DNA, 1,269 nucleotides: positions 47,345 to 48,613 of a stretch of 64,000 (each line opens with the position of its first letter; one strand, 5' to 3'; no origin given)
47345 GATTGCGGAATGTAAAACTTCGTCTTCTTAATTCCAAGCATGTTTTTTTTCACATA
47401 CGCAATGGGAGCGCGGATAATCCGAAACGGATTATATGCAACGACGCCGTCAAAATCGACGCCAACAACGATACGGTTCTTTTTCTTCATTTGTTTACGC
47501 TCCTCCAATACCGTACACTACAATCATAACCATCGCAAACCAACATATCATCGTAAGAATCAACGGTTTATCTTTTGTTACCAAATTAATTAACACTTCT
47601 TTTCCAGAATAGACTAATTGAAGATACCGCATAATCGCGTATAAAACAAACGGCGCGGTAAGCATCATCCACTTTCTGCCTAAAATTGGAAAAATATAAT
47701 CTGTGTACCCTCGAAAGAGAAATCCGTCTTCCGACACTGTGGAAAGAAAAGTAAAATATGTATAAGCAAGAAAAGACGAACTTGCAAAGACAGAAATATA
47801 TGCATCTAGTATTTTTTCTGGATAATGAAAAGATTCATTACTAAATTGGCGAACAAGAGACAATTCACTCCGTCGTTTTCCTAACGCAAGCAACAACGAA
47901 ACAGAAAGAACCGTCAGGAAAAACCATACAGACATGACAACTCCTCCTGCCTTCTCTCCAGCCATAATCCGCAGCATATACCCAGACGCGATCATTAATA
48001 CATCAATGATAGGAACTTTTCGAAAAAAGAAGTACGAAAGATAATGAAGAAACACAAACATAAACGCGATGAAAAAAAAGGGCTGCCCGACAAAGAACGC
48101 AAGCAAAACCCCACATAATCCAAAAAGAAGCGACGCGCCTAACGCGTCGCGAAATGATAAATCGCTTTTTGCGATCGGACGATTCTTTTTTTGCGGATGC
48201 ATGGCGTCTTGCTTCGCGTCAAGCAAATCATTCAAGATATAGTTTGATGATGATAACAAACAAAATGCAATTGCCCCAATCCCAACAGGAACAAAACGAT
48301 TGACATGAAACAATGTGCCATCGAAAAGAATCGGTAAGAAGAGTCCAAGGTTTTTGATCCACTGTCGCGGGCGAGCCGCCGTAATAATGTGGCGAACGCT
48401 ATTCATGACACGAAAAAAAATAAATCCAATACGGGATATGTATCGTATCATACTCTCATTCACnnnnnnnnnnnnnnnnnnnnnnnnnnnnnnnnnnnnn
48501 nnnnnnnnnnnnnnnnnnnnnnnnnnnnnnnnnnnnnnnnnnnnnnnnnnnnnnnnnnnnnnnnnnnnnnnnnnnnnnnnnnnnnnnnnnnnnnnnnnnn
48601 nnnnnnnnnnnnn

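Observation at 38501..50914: Second envelope-glycan locus: three more GT-C-like proteins next to a DPPR-synthase-like UbiA enzyme, a HAD phosphatase, GT4, two methyltransferases and a Glf-like flavoenzyme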

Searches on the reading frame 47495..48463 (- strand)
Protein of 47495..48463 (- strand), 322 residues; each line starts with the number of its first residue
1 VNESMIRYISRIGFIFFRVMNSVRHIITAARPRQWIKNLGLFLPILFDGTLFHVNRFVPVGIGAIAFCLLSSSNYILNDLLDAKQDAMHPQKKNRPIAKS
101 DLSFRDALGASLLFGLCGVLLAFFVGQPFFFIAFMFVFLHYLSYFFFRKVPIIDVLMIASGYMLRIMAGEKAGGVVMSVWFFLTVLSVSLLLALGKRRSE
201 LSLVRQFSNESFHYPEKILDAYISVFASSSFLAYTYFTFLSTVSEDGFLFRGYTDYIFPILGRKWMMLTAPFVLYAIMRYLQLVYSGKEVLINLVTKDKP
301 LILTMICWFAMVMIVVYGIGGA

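Call 4: search_protein_families(library=pfam, proteins=[window:47495-48463:-], max_evalue=0.01)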
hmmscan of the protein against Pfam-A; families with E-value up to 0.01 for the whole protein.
window:47495-48463:- (322 aa): 1 family
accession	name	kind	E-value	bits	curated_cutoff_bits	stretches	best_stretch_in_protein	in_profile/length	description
PF01040.23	UbiA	-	2.4e-16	60.2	34.2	1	59-188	21-150/250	UbiA prenyltransferase family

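Call 5: search_protein_families(library=ncbifam, proteins=[window:47495-48463:-], max_evalue=0.01)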
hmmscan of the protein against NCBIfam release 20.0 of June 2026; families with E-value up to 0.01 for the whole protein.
window:47495-48463:- (322 aa): 13 families
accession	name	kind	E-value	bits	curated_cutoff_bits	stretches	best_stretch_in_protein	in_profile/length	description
NF008977.0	PRK12324.1-2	equivalog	1.7e-45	155.7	234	1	30-317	9-288/297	decaprenyl-phosphate phosphoribosyltransferase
NF008978.0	PRK12324.1-4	equivalog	5.5e-44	150.4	207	1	23-317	32-320/322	decaprenyl-phosphate phosphoribosyltransferase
NF006088.0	PRK08238.1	equivalog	1.4e-41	142.7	351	1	20-217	189-389/482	UbiA family prenyltransferase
NF008976.0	PRK12324.1-1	equivalog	1.1e-29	103.8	474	1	21-316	16-303/306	decaprenyl-phosphate phosphoribosyltransferase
NF009523.0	PRK12884.1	equivalog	1.1e-10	41.2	269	1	59-186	38-163/279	prenyltransferase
TIGR01473.1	cyoE_ctaB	equivalog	1.6e-07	31.4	210.3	1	59-144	36-122/281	heme o synthase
NF009522.0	PRK12883.1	equivalog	3.9e-05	23.3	353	1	71-160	50-137/279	geranylgeranylglycerol-phosphate geranylgeranyltransferase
TIGR01474.1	ubiA_proteo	equivalog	3.9e-05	23.3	275.45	1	67-151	50-133/282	4-hydroxybenzoate octaprenyltransferase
TIGR01475.1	ubiA_other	subfamily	4e-05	23.2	180.8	1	43-172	18-149/282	UbiA-like polyprenyltransferase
NF035940.1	prenyl_rel_EboC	equivalog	7.2e-05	22.3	250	1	65-145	46-123/292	UbiA-like protein EboC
NF009513.0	PRK12872.1-3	equivalog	0.0001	22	288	1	67-159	62-152/293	prenyltransferase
NF009521.0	PRK12882.1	equivalog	0.00037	19.8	296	1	60-159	41-138/280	geranylgeranylglycerol-phosphate geranylgeranyltransferase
NF009514.0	PRK12873.1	equivalog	0.0043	16.4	246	0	69-121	58-110/297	4-hydroxybenzoate polyprenyltransferase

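Call 9: search_solved_structures(query=window:47495-48463:-, max_evalue=0.01, show_alignments=1)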
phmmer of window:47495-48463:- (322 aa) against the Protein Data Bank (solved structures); distinct sequences matched with E-value up to 0.01: 2.
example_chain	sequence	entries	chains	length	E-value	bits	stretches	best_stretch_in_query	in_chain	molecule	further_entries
8j8j_D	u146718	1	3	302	2.9e-21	79.8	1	21-313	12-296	Decaprenyl-phosphate phosphoribosyltransferase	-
8j8k_A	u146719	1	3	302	4.8e-14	56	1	21-313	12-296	Decaprenyl-phosphate phosphoribosyltransferase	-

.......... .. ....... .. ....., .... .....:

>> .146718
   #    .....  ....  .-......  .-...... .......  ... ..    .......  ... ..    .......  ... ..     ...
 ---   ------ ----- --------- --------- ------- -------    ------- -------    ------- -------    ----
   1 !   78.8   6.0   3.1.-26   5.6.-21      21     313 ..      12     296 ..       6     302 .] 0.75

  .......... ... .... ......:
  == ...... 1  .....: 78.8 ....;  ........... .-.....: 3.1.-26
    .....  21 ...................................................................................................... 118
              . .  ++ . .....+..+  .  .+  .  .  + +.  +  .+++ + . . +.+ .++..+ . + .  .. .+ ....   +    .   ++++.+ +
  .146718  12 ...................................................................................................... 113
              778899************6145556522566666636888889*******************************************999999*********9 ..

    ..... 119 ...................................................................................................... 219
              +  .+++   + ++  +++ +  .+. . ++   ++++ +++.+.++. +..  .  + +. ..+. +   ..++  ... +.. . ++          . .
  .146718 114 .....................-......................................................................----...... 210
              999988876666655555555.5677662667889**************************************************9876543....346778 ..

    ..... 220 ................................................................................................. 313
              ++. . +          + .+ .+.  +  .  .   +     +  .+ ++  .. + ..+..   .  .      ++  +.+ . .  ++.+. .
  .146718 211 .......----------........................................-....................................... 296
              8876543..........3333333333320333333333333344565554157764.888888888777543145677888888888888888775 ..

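Call 12: find_encoding_contigs(protein=window:47495-48463:-, flank=10000, max_places=6)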
Protein window:47495-48463:- (322 aa): no gene with exactly this product is on record in the collection.

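Call 13: find_homologous_proteins(query=window:47495-48463:-, max_evalue=1e-10)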
Query window:47495-48463:- (322 aa): 1752 proteins with E <= 1e-10 among 5460 candidates; the best 120 are listed.
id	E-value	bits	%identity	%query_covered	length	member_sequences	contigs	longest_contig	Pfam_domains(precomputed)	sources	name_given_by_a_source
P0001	1.5e-203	693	100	99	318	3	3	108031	PF01040.24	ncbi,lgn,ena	-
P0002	8.9e-135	467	69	94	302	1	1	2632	PF01040.24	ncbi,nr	ncbi:MAG: UbiA prenyltransferase family protein [Patescibacteria group bacterium]|nr:UbiA prenyltran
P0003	6.7e-132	458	67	94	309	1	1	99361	PF01040.24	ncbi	-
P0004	5.1e-131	455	67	94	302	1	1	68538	PF01040.24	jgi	jgi:4-hydroxybenzoate polyprenyltransferase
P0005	2.2e-128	446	63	94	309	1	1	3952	PF01040.24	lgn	-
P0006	3.8e-127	442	66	93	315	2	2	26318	PF01040.24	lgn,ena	-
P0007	3.2e-119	416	62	93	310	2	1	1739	PF01040.24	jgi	-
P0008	1.5e-114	401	60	94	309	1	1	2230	PF01040.24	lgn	-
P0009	3.1e-111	390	58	94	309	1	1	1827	PF01040.24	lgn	-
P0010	2.3e-110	387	58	92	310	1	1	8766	PF01040.24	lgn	-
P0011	3.6e-110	387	57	94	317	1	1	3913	PF01040.24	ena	-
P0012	7.0e-110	386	59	92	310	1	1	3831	PF01040.24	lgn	-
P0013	3.3e-109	383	58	94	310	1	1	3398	PF01040.24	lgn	-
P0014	3.3e-108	380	58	94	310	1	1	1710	PF01040.24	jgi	-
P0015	1.7e-107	378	56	93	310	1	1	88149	PF01040.24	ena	-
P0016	3.2e-106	374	56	93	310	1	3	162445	PF01040.24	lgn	-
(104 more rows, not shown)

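Call 14: find_encoding_contigs(protein=P0001, flank=10000, max_places=3)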
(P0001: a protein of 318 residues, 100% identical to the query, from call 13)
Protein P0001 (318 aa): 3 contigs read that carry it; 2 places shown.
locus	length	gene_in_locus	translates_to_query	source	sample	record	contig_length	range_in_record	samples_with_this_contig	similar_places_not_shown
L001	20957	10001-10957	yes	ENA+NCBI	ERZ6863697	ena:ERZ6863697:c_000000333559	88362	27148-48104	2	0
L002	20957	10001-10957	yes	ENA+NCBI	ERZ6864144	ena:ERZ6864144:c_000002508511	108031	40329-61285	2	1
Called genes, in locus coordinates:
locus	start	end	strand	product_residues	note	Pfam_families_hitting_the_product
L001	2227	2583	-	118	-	-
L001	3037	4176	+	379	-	PF00575:S1 (weak), PF23459:S1_RRP5 (faint), PF00575:S1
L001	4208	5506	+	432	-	PF18073:Zn_ribbon_LapB, PF13481:AAA_25, PF23442:DUF7125, PF06745:ATPase, PF13541:ChlI (weak)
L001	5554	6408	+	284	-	PF01850:PIN (faint)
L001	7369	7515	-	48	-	-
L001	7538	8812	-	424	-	PF00070:Pyr_redox (faint), PF01266:DAO, PF01593:Amino_oxidase, PF03486:HI0933_like (faint), PF07992:Pyr_redox_2 (faint), PF13450:NAD_binding_8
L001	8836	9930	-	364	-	PF00871:Acetate_kinase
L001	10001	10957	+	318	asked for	PF01040:UbiA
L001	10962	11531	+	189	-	-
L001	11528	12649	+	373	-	PF13439:Glyco_transf_4, PF13579:Glyco_trans_4_4, PF00534:Glycos_transf_1, PF13692:Glyco_trans_1_4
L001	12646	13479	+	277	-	PF01209:Ubie_methyltran, PF05401:NodS (weak), PF13489:Methyltransf_23, PF13847:Methyltransf_31, PF08241:Methyltransf_11, PF08242:Methyltransf_12, PF13649:Methyltransf_25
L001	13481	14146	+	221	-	PF02475:TRM5-TYW2_MTfase, PF05175:MTS, PF13847:Methyltransf_31 (weak), PF02390:Methyltransf_4 (weak), PF13649:Methyltransf_25 (weak), PF05050:Methyltransf_21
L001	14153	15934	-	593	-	-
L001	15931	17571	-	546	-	-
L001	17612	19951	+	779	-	PF10060:DUF2298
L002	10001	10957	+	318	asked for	PF01040:UbiA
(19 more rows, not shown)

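Call 15: find_encoding_contigs(protein=P0003, flank=10000, max_places=2)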
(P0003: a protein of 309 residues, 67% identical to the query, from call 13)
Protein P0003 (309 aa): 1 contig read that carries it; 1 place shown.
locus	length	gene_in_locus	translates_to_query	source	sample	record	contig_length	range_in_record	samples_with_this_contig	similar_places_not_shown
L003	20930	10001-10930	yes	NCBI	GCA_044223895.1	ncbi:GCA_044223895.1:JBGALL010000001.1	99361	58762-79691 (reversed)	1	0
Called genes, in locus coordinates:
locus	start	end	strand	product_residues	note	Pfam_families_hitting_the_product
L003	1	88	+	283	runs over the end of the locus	PF00856:SET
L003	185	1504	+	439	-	PF18073:Zn_ribbon_LapB, PF13481:AAA_25, PF03796:DnaB_C (faint), PF23442:DUF7125 (weak), PF06745:ATPase, PF13541:ChlI (faint)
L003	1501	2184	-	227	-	-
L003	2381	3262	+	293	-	PF01850:PIN (weak)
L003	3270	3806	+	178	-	-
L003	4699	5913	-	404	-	PF00069:Pkinase, PF07714:PK_Tyr_Ser-Thr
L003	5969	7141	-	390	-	PF00069:Pkinase, PF07714:PK_Tyr_Ser-Thr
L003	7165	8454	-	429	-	PF00070:Pyr_redox (faint), PF00890:FAD_binding_2 (weak), PF01266:DAO, PF01593:Amino_oxidase, PF07992:Pyr_redox_2 (faint), PF13450:NAD_binding_8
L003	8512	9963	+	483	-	PF13231:PMT_2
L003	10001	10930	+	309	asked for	PF01040:UbiA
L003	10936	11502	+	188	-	-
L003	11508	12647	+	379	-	PF20706:GT4-conflict (weak), PF00534:Glycos_transf_1, PF13692:Glyco_trans_1_4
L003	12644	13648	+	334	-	PF01073:3Beta_HSD, PF01370:Epimerase, PF02719:Polysacc_synt_2, PF04321:RmlD_sub_bind (weak), PF07993:NAD_binding_4, PF16363:GDP_Man_Dehyd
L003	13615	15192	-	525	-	-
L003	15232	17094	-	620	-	-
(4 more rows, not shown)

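Call 16: find_encoding_contigs(protein=P0016, flank=10000, max_places=2)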
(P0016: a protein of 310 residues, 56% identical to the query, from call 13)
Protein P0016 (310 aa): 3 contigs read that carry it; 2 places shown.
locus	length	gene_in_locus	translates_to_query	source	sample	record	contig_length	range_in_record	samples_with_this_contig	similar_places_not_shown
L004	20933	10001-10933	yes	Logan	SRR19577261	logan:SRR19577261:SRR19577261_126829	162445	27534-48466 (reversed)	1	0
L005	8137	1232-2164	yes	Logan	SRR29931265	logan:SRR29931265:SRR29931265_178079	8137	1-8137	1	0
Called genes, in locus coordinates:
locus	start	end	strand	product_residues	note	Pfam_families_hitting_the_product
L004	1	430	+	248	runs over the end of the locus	PF02540:NAD_synthase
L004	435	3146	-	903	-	-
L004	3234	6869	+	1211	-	-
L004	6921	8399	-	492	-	-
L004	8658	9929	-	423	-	PF00070:Pyr_redox (faint), PF00890:FAD_binding_2 (weak), PF01266:DAO, PF01593:Amino_oxidase, PF03486:HI0933_like (faint), PF07992:Pyr_redox_2 (weak), PF12831:FAD_oxidored (weak), PF13450:NAD_binding_8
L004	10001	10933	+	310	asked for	PF01040:UbiA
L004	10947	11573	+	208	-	-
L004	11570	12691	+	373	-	PF20706:GT4-conflict (faint), PF13439:Glyco_transf_4 (weak), PF13579:Glyco_trans_4_4, PF00534:Glycos_transf_1, PF13692:Glyco_trans_1_4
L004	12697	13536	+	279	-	PF05175:MTS (faint), PF13489:Methyltransf_23, PF01209:Ubie_methyltran, PF13847:Methyltransf_31, PF08241:Methyltransf_11, PF08242:Methyltransf_12, PF13649:Methyltransf_25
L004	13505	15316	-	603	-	-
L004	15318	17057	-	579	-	-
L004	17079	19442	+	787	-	PF10060:DUF2298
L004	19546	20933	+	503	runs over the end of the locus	PF07497:Rho_RNA_bind, PF00006:ATP-synt_ab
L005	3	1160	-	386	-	?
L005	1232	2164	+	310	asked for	PF01040:UbiA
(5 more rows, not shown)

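Call 44: find_related_loci(query=A3, collection=genome_contigs, flank=10000)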
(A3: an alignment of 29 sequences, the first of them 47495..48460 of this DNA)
Query A3 (321 aa) in genome_contigs; peptide patterns used: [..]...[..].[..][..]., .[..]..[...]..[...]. (x = any residue, [..] = any of these).
426 stretches matched a pattern; 396 encode a relative of the query (tblastn E <= 1e-3); the best 80 are kept; 80 distinct loci.
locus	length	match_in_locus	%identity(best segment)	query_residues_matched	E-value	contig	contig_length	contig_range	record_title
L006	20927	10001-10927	67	19-320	2e-141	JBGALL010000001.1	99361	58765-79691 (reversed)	MAG: Candidatus Woesebacteria bacterium isolate MAG_MBR_H10.109 MBRH10-109_opera_contig_943, whole genome shotgun sequen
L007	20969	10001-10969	56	6-320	4e-112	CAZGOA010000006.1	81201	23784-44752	MAG TPA_asm: uncultured Gammaproteobacteria bacterium isolate binchicken_co277_142 genome assembly, contig: NODE_627_len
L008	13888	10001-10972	49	3-320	2e-92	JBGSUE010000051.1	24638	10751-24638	MAG: Patescibacteria group bacterium isolate JTS-AC425 k141_151645, whole genome shotgun sequence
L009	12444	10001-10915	49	25-320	5e-92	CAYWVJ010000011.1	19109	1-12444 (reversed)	MAG TPA_asm: uncultured Gammaproteobacteria bacterium isolate SRP093762_co1_96 genome assembly, contig: NODE_1724_length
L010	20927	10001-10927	49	19-319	2e-89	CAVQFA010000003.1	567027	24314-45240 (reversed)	MAG: Candidatus Gottesmanbacteria bacterium isolate MFD05942.bin.1.211 genome assembly, contig: contig_16765, whole geno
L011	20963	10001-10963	45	2-320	2e-86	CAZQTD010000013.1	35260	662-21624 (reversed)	MAG TPA_asm: uncultured Gammaproteobacteria bacterium isolate binchicken_co58_20 genome assembly, contig: NODE_938_lengt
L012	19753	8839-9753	47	25-320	1e-85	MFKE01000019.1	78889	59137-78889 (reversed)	MAG: Candidatus Gottesmanbacteria bacterium RIFOXYB1_FULL_47_11 rifoxyb1_full_scaffold_437, whole genome shotgun sequenc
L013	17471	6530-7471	47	16-320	2e-85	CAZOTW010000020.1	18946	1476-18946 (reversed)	MAG TPA_asm: uncultured Gammaproteobacteria bacterium isolate SRP080215_co1_129 genome assembly, contig: NODE_1839_lengt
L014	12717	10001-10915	47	25-320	2e-85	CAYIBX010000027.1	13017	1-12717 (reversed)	MAG TPA_asm: uncultured Gammaproteobacteria bacterium isolate ERP119705_co18_370 genome assembly, contig: NODE_5953_leng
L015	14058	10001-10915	47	25-320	3e-85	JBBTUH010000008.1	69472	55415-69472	MAG: Patescibacteria group bacterium isolate H41-bin250_1 H41_bin250_1_000000000008, whole genome shotgun sequence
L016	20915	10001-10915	46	25-320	7e-85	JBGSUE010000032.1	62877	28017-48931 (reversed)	MAG: Patescibacteria group bacterium isolate JTS-AC425 k141_3853926, whole genome shotgun sequence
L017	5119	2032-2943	47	25-320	1e-84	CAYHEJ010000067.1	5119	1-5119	MAG TPA_asm: uncultured Gammaproteobacteria bacterium isolate ERP119705_co10_156 genome assembly, contig: NODE_12619_len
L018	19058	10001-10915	48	25-320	2e-84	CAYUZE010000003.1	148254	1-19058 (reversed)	MAG TPA_asm: uncultured Gammaproteobacteria bacterium isolate binchicken_co130_63 genome assembly, contig: NODE_212_leng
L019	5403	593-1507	48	25-320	4e-84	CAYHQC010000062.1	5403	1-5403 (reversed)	MAG TPA_asm: uncultured Gammaproteobacteria bacterium isolate ERP119705_co15_352 genome assembly, contig: NODE_20199_len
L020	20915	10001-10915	48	25-320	4e-84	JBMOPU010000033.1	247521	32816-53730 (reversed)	MAG: Patescibacteria group bacterium isolate Betzabe_MAG136 MAG136_36, whole genome shotgun sequence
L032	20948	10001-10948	44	7-320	3e-81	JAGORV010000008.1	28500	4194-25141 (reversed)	Candidatus Woesebacteria bacterium isolate Gw_Eff_bin_29 Gw_Eff_3135_length_28500_cov_7.287104, whole genome shotgun seq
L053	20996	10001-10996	44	1-320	2e-78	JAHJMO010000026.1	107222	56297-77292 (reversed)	MAG: Patescibacteria group bacterium isolate Old_saline.mb.45 Old_saline.mb.45_k141_751939, whole genome shotgun sequenc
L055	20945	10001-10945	46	16-320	1e-77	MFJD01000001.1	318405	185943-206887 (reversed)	MAG: Candidatus Gottesmanbacteria bacterium RBG_16_52_11 RBG_16_scaffold_121, whole genome shotgun sequence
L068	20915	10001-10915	43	25-320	1e-74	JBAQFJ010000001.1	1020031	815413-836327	MAG: Microgenomates group bacterium isolate MFD12003_ilm_asm_bin4 k127_26405, whole genome shotgun sequence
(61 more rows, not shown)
